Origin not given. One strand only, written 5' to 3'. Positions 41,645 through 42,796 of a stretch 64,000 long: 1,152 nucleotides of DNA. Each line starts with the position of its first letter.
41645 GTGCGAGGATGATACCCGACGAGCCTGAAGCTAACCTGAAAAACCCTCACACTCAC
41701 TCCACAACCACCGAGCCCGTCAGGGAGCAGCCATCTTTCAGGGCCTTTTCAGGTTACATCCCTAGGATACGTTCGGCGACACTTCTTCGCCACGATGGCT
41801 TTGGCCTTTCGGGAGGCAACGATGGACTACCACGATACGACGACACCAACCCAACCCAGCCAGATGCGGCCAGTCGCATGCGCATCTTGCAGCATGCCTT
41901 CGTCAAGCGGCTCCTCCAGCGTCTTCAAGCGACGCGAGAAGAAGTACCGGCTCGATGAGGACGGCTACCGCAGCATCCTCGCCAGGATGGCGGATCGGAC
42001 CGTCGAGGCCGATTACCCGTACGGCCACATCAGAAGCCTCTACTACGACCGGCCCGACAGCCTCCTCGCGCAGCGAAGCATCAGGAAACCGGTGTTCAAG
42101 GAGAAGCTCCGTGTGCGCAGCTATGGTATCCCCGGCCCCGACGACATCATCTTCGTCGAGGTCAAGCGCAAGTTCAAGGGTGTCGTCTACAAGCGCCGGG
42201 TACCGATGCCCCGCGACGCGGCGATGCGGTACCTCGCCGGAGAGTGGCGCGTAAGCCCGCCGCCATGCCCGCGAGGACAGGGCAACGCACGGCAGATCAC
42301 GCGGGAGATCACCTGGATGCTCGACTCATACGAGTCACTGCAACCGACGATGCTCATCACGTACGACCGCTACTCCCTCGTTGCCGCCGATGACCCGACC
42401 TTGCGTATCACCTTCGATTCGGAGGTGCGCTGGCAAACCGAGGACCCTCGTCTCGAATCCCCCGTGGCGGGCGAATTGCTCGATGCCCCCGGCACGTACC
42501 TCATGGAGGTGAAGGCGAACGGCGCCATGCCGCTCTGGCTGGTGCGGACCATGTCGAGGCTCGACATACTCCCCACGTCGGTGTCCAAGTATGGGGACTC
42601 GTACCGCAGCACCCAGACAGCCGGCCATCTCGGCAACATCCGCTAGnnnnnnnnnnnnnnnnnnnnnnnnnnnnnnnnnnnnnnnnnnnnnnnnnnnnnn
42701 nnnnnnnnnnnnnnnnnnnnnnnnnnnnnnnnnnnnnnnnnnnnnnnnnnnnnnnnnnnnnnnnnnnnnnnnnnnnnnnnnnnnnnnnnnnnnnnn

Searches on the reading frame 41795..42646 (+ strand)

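Call 6: search_protein_families(library=pfam, proteins=[window:41795-42646:+], max_evalue=0.01)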
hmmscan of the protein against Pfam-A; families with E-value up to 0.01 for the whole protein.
window:41795-42646:+ (283 aa): 1 family
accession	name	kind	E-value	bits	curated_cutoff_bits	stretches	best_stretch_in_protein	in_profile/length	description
PF09359.15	VTC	-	9.3e-34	117.4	23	1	45-272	1-233/235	VTC domain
